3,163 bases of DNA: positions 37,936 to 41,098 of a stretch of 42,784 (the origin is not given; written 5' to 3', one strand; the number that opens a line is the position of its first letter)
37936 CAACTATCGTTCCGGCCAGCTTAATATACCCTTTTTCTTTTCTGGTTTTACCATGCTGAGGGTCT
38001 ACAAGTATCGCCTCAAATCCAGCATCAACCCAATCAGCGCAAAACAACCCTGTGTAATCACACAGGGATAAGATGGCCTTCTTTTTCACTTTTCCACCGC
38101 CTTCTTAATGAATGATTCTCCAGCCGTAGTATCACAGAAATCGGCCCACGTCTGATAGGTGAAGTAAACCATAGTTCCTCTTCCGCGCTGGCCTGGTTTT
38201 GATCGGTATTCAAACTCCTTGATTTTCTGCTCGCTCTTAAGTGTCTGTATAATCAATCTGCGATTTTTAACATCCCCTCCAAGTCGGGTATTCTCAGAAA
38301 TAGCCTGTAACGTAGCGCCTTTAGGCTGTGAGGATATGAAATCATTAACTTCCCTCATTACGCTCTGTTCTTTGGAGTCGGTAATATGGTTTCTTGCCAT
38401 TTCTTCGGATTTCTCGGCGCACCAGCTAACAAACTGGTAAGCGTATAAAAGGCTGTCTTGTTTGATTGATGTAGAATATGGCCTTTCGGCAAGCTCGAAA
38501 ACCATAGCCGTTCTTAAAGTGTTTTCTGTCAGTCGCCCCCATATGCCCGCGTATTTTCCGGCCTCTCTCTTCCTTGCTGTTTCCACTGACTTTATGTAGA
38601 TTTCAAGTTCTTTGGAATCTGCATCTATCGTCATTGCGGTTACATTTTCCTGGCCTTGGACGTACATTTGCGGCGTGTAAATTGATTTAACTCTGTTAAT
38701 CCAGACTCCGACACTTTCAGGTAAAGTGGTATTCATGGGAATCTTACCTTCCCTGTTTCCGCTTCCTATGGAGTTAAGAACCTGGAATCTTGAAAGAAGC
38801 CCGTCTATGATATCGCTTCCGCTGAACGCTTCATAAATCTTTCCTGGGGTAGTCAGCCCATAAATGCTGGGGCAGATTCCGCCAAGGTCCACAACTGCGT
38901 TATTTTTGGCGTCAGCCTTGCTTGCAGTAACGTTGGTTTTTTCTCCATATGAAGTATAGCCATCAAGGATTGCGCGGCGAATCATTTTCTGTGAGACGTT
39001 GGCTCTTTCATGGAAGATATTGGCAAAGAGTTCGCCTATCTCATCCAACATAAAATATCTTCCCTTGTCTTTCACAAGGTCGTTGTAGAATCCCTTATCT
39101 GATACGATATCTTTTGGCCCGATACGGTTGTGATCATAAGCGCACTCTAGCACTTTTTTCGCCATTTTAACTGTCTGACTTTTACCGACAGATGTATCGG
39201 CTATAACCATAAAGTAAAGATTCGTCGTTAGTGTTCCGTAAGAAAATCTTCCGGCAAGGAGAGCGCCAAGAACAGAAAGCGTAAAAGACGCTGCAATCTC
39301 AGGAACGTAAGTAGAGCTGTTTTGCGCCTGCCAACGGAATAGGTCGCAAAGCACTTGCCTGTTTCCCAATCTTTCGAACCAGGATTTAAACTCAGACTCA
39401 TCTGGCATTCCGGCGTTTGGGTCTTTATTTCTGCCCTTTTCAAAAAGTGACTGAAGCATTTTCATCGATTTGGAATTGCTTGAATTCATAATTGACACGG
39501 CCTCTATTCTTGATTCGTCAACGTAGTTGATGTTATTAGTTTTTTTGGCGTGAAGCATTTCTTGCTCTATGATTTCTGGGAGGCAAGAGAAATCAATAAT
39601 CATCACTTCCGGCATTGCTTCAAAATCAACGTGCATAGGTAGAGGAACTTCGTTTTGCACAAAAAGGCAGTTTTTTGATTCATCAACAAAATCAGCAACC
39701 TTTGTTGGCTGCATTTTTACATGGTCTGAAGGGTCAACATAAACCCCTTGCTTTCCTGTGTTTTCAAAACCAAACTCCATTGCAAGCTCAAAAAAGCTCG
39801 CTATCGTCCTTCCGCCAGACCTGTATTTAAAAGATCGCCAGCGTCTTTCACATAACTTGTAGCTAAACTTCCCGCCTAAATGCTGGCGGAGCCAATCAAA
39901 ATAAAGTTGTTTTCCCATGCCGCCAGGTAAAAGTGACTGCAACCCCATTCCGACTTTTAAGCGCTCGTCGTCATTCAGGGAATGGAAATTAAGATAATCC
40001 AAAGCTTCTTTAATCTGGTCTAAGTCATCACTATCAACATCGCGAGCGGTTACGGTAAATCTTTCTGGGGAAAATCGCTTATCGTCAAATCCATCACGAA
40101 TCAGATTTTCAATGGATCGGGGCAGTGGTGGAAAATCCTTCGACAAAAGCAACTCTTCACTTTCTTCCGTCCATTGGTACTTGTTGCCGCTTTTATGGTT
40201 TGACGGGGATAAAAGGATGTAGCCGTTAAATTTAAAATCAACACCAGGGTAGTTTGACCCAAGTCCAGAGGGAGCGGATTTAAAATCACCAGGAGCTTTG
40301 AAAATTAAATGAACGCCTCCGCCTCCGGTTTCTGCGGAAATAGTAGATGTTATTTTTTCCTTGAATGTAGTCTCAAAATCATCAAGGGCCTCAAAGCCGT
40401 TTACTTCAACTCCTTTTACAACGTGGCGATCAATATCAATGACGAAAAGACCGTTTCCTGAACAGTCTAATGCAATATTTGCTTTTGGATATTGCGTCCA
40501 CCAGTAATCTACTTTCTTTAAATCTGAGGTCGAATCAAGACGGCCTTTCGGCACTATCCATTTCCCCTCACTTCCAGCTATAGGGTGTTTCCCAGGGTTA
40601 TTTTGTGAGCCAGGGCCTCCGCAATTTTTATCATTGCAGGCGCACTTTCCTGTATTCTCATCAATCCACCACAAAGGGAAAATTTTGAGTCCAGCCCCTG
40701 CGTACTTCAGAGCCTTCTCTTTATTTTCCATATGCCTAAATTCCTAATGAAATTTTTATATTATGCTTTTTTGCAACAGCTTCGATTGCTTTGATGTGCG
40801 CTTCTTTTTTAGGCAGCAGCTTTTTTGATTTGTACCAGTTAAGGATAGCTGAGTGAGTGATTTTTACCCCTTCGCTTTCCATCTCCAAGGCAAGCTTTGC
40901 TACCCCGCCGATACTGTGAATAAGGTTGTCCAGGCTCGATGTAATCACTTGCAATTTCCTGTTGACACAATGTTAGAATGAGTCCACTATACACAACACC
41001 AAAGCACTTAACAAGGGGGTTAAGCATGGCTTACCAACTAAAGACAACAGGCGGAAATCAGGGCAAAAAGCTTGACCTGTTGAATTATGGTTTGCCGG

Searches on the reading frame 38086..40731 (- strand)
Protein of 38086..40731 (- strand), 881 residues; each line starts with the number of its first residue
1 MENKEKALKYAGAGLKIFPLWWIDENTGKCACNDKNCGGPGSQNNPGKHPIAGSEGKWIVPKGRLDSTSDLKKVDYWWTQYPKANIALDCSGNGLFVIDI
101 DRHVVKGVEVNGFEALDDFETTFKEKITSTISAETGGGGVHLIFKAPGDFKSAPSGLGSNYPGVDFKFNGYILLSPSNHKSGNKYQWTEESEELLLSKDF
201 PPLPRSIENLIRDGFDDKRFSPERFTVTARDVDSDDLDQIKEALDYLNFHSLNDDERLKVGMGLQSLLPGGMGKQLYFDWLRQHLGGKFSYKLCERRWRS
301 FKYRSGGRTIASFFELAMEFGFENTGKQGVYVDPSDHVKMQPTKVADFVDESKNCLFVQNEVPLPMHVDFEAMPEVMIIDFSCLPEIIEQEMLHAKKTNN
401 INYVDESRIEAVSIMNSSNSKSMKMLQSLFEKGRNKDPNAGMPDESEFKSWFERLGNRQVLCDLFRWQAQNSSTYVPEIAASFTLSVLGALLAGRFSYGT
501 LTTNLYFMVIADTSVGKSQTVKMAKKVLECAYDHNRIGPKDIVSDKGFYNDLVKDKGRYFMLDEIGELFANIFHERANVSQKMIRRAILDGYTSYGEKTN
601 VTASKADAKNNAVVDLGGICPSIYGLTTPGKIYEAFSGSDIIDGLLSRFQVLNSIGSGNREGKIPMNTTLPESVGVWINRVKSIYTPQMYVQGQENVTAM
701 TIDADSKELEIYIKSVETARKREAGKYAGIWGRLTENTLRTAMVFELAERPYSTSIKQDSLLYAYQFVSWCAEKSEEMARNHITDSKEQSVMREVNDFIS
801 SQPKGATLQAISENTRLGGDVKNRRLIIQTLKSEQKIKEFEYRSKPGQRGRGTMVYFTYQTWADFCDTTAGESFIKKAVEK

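Call 10: search_protein_families(library=pfam, proteins=[window:38086-40731:-], max_evalue=0.01)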
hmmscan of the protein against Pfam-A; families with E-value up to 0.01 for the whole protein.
window:38086-40731:- (881 aa): 3 families
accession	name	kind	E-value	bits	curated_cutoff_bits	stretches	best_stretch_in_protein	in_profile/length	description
PF09250.16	Prim-Pol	-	9.2e-26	91.6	22.8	1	7-204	1-156/158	Bifunctional DNA primase/polymerase, N-terminal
PF13148.11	DUF3987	-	3.4e-10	40.1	27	1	608-777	185-360/364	Protein of unknown function (DUF3987)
PF08707.16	PriCT_2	-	3.9e-06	27.6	22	1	240-317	1-77/77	Primase C terminal 2 (PriCT-2)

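Call 11: search_protein_families(library=phrogs, proteins=[window:38086-40731:-], max_evalue=0.001)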
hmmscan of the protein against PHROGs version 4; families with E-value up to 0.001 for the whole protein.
window:38086-40731:- (881 aa): 8 families
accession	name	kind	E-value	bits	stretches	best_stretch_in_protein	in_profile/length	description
phrog_3022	-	DNA, RNA and nucleotide metabolism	9e-64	217.2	2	463-851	364-781/788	DNA primase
phrog_10514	-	DNA, RNA and nucleotide metabolism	3.5e-23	82.7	1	474-851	357-742/750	DNA primase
phrog_1156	-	DNA, RNA and nucleotide metabolism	1.1e-21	78.2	1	4-310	14-300/855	DNA primase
phrog_5852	-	DNA, RNA and nucleotide metabolism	2.4e-15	57.5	1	7-194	70-235/242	DNA polymerase/primase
phrog_5311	-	DNA, RNA and nucleotide metabolism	1.5e-09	37.6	1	604-859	435-682/692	helicase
phrog_5177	-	DNA, RNA and nucleotide metabolism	4.3e-09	35.8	1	61-199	52-182/876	DNA polymerase/primase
phrog_906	-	DNA, RNA and nucleotide metabolism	1.7e-08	34.7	1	65-193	86-234/872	DNA polymerase/primase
phrog_2373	-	DNA, RNA and nucleotide metabolism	7.5e-05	22.5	0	707-814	352-470/515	DNA helicase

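Call 77: search_dna_similar(query=window:38086-40731:-, collection=phages, mode=protein, max_evalue=1e-20, max_rows=60, rows=spread)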
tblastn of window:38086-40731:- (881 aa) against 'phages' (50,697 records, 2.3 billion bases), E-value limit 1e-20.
Records with a match: 24; places in all: 24; records where one place covers at least 80% of the query: 24.
Best place of each record, by identity: <60% 24.
By first word of the organism name: Serratia 19; Klebsiella 4; Dickeya 1.
By host as written in the record: Serratia marcescens 16; Klebsiella sp. M5a1 4; Serratia Marcescens 2; Serratia marcescens SM04 1; Dickeya dadantii 1.
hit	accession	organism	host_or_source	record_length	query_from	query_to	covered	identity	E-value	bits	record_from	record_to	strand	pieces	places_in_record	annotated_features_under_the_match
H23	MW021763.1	Serratia phage vB_SmaS_Bigdog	Serratia Marcescens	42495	4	863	98%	52.3%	0e+0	901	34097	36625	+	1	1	putative DNA primase/polymerase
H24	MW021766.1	Serratia phage vB_SmaS_Opt-148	Serratia marcescens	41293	4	863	98%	52.3%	0e+0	901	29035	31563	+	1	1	putative DNA primase/polymerase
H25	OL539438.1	Serratia phage vB_SmaS_Swain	Serratia marcescens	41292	4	863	98%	52.3%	0e+0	901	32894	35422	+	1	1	putative DNA primase/polymerase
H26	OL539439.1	Serratia phage vB_SmaS_Carrot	Serratia marcescens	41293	4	863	98%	52.3%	0e+0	901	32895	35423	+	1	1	putative DNA primase/polymerase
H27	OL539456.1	Serratia phage vB_SmaS_LittleDog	Serratia marcescens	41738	4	863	98%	52.3%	0e+0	901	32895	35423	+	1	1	putative DNA primase/polymerase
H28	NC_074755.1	Serratia phage vB_SmaS_Bigdog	Serratia Marcescens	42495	4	863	98%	52.3%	0e+0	901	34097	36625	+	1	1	putative DNA primase/polymerase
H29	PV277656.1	Serratia phage BUCT805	Serratia marcescens SM04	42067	4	863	98%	52.1%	0e+0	900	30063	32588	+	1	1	DNA primase/polymerase | hypothetical protein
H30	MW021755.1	Serratia phage vB_SmaS_Serratianator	Serratia marcescens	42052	4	863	98%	51.6%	0e+0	897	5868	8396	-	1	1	putative bifunctional DNA primase/polymerase domain protein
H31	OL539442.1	Serratia phage vB_SmaS_Ulliraptor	Serratia marcescens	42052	4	863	98%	51.6%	0e+0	897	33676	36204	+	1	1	putative bifunctional DNA primase/polymerase protein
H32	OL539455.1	Serratia phage vB_SmaS_Niamh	Serratia marcescens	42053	4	863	98%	51.6%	0e+0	897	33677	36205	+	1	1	putative bifunctional DNA primase/polymerase domain protein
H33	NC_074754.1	Serratia phage vB_SmaS_Ulliraptor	Serratia marcescens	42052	4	863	98%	51.6%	0e+0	897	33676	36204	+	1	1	putative bifunctional DNA primase/polymerase protein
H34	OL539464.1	Serratia phage vB_SmaS_Stoker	Serratia marcescens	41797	4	863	98%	51.5%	0e+0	895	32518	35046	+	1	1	putative DNA primase/polymerase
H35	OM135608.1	Serratia phage vB_SmaS_Bonzee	Serratia marcescens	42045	4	863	98%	51.5%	0e+0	895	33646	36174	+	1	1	DNA primase/polymerase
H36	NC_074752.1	Serratia phage vB_SmaS_Bonzee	Serratia marcescens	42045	4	863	98%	51.5%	0e+0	895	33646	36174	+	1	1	DNA primase/polymerase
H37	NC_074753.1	Serratia phage vB_SmaS_Stoker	Serratia marcescens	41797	4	863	98%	51.5%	0e+0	895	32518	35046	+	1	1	putative DNA primase/polymerase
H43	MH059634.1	Dickeya phage Sucellus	Dickeya dadantii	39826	7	860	97%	47.3%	0e+0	762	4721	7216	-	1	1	bifunctional DNA primase/polymerase domain protein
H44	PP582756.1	Klebsiella phage vB_KM5a1-KLB29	Klebsiella sp. M5a1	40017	1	866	89%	38.7%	3e-92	540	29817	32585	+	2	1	bifunctional DNA primase polymerase | hypothetical protein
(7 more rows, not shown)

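Call 78: get_annotated_region(hit=H43, flank=4000)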
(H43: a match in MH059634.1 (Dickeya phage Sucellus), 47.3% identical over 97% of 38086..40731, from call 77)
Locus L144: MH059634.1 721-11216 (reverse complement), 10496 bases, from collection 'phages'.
description: Dickeya phage Sucellus, complete genome.
organism: Dickeya phage Sucellus (NCBI taxid 2163632)
taxonomy: Viruses; Duplodnaviria; Heunggongvirae; Uroviricota; Caudoviricetes
host: Dickeya dadantii; source: organic waste; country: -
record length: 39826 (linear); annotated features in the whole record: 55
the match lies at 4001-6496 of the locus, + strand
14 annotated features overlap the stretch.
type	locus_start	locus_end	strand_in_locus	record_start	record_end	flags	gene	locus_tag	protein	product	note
CDS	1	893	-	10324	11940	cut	-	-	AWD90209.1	putative nuclease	-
CDS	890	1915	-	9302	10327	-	-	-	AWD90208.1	hypothetical protein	-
CDS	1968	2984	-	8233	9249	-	-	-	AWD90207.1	hypothetical protein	-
CDS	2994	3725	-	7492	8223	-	-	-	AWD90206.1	hypothetical protein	-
CDS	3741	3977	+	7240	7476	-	-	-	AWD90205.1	hypothetical protein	-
CDS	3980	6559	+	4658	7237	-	-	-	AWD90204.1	bifunctional DNA primase/polymerase domain protein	-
CDS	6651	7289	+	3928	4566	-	-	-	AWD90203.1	hypothetical protein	-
CDS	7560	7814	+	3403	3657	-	-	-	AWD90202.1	hypothetical protein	-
CDS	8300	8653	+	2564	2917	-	-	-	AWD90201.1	hypothetical protein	-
CDS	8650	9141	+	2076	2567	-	-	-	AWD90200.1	VRR-NUC domain-containing protein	-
CDS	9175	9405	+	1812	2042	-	-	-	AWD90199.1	holin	-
CDS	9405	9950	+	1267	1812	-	-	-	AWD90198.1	lysozyme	-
CDS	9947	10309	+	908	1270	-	-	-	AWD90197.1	hypothetical protein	-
CDS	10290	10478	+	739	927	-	-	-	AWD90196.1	hypothetical protein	-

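Call 79: get_annotated_region(hit=H44, flank=4000)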
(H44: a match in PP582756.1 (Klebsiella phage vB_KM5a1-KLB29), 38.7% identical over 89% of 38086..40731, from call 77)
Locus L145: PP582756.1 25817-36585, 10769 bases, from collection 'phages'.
description: Klebsiella phage vB_KM5a1-KLB29, complete genome.
organism: Klebsiella phage vB_KM5a1-KLB29 (NCBI taxid 3145204)
taxonomy: Viruses; Duplodnaviria; Heunggongvirae; Uroviricota; Caudoviricetes
host: Klebsiella sp. M5a1; source: water; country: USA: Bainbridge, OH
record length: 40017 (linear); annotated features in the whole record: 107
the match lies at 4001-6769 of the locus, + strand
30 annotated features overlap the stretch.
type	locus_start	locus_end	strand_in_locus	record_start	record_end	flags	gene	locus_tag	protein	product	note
CDS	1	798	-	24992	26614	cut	-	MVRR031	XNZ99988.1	DNA helicase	-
CDS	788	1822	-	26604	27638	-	-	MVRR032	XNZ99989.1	hypothetical protein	contains exonuclease domain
regulatory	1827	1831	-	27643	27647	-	-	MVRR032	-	ribosome_binding_site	-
regulatory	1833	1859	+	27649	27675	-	-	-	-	terminator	-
CDS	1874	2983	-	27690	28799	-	-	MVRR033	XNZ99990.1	hypothetical protein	-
regulatory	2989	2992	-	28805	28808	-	-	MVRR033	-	ribosome_binding_site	-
CDS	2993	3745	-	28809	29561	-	-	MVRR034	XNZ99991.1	hypothetical protein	phage nucleotide binding protein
regulatory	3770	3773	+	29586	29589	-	-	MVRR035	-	ribosome_binding_site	-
CDS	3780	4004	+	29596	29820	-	-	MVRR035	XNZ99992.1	hypothetical protein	-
regulatory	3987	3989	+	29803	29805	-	-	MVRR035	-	ribosome_binding_site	-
CDS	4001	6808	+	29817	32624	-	-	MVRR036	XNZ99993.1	bifunctional DNA primase polymerase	-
regulatory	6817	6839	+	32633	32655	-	-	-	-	terminator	-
regulatory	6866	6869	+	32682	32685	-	-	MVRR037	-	ribosome_binding_site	-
CDS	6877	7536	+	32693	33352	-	-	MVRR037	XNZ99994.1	hypothetical protein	-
CDS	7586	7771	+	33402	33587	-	-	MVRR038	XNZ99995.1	hypothetical protein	-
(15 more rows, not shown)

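Call 82: search_solved_structures(query=window:38086-40731:-, max_evalue=1)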
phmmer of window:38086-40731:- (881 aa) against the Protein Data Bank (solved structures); distinct sequences matched with E-value up to 1: 0.

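Call 86: find_homologous_proteins(query=window:38086-40731:-, max_evalue=1e-10)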
Query window:38086-40731:- (881 aa): 49 proteins with E <= 1e-10 among 8000 candidates.
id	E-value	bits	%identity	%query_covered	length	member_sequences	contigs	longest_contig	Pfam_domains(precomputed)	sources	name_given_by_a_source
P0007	0.0e+0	2045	100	100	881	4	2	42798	PF13148.12,PF08707.17,PF09250.17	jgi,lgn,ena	-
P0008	0.0e+0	1702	83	100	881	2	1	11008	PF13148.12,PF08707.17,PF09250.17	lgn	-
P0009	0.0e+0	1308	62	100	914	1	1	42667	PF13148.12,PF08707.17,PF09250.17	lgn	-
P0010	0.0e+0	1295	63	100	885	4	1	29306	PF13148.12,PF08707.17,PF09250.17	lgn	-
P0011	0.0e+0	1026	53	99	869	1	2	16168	PF13148.12,PF09250.17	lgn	-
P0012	4.7e-290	983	53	97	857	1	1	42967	PF13148.12,PF09250.17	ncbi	-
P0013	1.9e-289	981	53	97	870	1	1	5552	PF13148.12,PF09250.17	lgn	-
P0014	2.2e-289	981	52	98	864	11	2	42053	PF13148.12,PF09250.17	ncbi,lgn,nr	ncbi:putative bifunctional DNA primase/polymerase domain protein [Serratia phage vB_SmaS_Niamh]|nr:p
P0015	1.6e-287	974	53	97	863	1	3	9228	PF13148.12,PF09250.17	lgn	-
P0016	1.4e-275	935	51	97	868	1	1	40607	PF13148.12,PF08707.17,PF09250.17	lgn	-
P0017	1.0e-272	925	51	97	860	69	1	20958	PF13148.12,PF08707.17,PF09250.17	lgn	-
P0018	8.4e-261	886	49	97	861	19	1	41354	PF13148.12,PF09250.17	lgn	-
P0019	4.3e-259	880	48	98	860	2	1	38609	PF13148.12,PF08707.17,PF09250.17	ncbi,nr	ncbi:putative DNA primase/polymerase [Serratia phage vB_SmaS_Opt-169]|nr:putative DNA primase/polyme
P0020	4.5e-240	817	47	97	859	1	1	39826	PF13148.12,PF08707.17,PF09250.17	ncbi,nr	ncbi:bifunctional DNA primase/polymerase domain protein [Dickeya phage Sucellus]|nr:bifunctional DNA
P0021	9.4e-188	644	39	97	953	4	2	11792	PF13148.12,PF08707.17,PF09250.17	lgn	-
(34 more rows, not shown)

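Call 88: find_encoding_contigs(protein=P0009, flank=6000, max_places=2)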
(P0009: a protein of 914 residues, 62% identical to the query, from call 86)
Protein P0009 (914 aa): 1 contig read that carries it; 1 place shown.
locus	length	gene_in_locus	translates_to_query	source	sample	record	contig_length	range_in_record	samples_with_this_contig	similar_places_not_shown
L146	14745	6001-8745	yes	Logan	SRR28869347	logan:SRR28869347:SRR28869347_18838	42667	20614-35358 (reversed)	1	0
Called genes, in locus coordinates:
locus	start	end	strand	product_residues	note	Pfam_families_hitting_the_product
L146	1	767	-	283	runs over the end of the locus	-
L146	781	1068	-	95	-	-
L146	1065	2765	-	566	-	PF00270:DEAD, PF04851:ResIII, PF00271:Helicase_C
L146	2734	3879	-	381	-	-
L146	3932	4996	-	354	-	PF05037:DUF669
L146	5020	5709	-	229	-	PF13479:AAA_24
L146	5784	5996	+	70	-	-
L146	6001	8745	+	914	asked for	PF09250:Prim-Pol, PF08707:PriCT_2 (faint), PF13148:DUF3987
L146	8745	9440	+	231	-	-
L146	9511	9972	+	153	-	-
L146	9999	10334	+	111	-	-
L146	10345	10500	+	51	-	-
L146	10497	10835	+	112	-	-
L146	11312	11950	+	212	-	-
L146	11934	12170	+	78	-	-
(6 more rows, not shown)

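Call 89: find_encoding_contigs(protein=P0010, flank=6000, max_places=2)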
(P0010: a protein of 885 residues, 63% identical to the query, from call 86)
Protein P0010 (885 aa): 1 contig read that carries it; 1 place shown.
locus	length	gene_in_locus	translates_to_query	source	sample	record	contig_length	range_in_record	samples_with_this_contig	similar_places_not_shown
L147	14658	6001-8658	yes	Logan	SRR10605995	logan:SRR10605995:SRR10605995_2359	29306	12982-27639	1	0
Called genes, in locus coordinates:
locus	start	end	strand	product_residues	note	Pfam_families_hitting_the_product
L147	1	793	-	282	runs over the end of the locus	PF10108:DNA_pol_B_exo2 (faint)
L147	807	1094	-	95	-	-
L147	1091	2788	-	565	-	PF00270:DEAD, PF04851:ResIII, PF18766:SWI2_SNF2 (weak), PF00271:Helicase_C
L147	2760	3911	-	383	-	-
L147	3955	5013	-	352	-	-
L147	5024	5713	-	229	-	PF13479:AAA_24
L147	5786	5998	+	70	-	-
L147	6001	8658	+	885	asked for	PF09250:Prim-Pol, PF08707:PriCT_2 (weak), PF13148:DUF3987 (weak)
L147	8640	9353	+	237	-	-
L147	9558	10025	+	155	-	-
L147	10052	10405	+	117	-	-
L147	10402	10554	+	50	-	-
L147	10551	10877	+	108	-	-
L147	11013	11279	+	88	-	-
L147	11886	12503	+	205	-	-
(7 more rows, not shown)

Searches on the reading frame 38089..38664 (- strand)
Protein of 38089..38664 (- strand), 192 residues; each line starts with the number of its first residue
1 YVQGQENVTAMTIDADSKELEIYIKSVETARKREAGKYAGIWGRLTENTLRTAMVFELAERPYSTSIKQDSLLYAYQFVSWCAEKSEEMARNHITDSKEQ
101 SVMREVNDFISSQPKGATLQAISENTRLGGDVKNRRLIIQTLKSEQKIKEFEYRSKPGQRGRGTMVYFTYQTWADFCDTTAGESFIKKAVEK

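Call 84: find_homologous_proteins(query=window:38089-38664:-, max_evalue=0.00001)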
Query window:38089-38664:-: 36 candidates shared short words with the query, none scored E <= 0.00001.

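Call 93: predict_structure(alignment_id=A6)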
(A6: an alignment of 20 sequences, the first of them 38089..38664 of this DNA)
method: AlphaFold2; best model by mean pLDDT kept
length: 192 residues; sequences in the alignment: 20
mean_pLDDT: 90.3   pTM: 0.51
mean pLDDT of the five models: 90.3, 89.8, 89.3, 89.2, 88.8
residues with pLDDT >= 90: 148; 70-90: 31; 50-70: 9; < 50: 4
segments of 3 or more residues with pLDDT < 50: 1-4
pLDDT, mean of each block of 10 residues (from residue 1): 54 93 97 93 96 96 94 98 93 73 93 95 93 89 94 86 92 94 91 89
secondary structure, 60 per line:
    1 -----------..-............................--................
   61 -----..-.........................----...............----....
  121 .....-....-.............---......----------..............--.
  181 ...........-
elements in order: H15-42 H45-60 H69-93 H98-112 H119-125 H127-130 H132-144 E148-153 E164-169 H170-177 H180-188 E189-191

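Call 95: fold_search(model_id=the predicted structure, library=pdb)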
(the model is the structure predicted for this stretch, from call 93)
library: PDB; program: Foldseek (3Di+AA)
matches with E <= 10: 170; with E <= 0.001: 0
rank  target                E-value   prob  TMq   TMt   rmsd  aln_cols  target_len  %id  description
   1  2qby_A                2.7e-02  0.75  0.26  0.15  11.6       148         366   18  Crystal structure of a heterodimer of Cdc6/Orc1 initiators bound to origin DNA (from S. solfataricus) (released 2007-09-11)
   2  7tjf_A                4.4e-02  0.47  0.24  0.12  13.5       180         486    7  S. cerevisiae ORC bound to 84 bp ARS1 DNA (released 2023-01-18)
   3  3w6j_E                5.0e-02  0.77  0.29  0.33  14.0       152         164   12  Crystal structure of ScpAB core complex (released 2013-04-24)
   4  5zqh                  8.7e-02  0.95  0.30  0.53  13.8       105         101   16  Crystal structure of Streptococcus transcriptional regulator (released 2019-05-01)
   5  9bcx_4                1.8e-01  0.47  0.26  0.08  14.6       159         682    9  Cryo-EM structure of the S. cerevisiae ORC-Cdc6-Mcm2-7-DNA complex with a fully closed Mcm2-Mcm5 DNA entry gate (released 2025-01-01)
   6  8cll_A                2.0e-01  0.94  0.28  0.18   4.7        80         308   19  Structural insights into human TFIIIC promoter recognition (released 2023-06-21)
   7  6cmv_C                2.8e-01  0.33  0.25  0.37  12.4       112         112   15  Crystal structure of Archaeal Biofilm Regulator (AbfR2) from Sulfolobus acidocaldarius (released 2018-11-14)
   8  3c18_B                3.6e-01  0.54  0.30  0.21  12.5       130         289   12  Crystal structure of nucleotidyltransferase-like protein (ZP_00538802.1) from Exiguobacterium sibiricum 255-15 at 1.90 (released 2008-02-12)
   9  5gpy_A                3.9e-01  0.84  0.29  0.31   3.9        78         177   19  Crystal structure of the human TFIIE complex (released 2016-11-02)
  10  6cmv_B                4.1e-01  0.41  0.28  0.43  12.2       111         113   14  Crystal structure of Archaeal Biofilm Regulator (AbfR2) from Sulfolobus acidocaldarius (released 2018-11-14)
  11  3l7w                  4.4e-01  0.87  0.27  0.48   6.6        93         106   12  The Crystal Structure of smu.1704 from Streptococcus mutans UA159 (released 2010-12-08)
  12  3c18_A                5.0e-01  0.47  0.30  0.21  12.8       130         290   12  Crystal structure of nucleotidyltransferase-like protein (ZP_00538802.1) from Exiguobacterium sibiricum 255-15 at 1.90 (released 2008-02-12)
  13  2dk8_MODEL_1_A        6.0e-01  0.92  0.29  0.66   3.4        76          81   17  Solution structure of rpc34 subunit in RNA polymerase III from mouse (released 2006-10-06)
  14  4i7h_A                7.2e-01  0.51  0.27  0.34   6.2        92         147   12  Structural basis for peroxide sensing and gene regulation by PerR from Streptococcus pyogenes (released 2013-05-08)
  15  5h20                  8.2e-01  0.44  0.25  0.45   8.7        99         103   14  X-ray structure of PadR-like Transcription factor from bacteroid fragilis (released 2017-03-08)
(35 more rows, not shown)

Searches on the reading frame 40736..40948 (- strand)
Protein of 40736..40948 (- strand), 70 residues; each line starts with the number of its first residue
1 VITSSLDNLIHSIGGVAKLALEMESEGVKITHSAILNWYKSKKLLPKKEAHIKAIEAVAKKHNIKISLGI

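Call 49: search_protein_families(library=pfam, proteins=[window:40736-40948:-], max_evalue=5)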
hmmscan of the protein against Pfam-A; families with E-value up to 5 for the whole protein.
window:40736-40948:- (70 aa): 2 families
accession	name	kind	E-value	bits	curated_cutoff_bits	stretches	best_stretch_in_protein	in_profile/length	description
PF14549.12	P22_Cro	-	0.019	15.2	30.2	1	8-50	4-38/60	DNA-binding transcriptional regulator Cro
PF15943.11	YdaS_toxin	-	0.054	13.7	30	1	6-57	1-45/65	Bacterial toxin YdaS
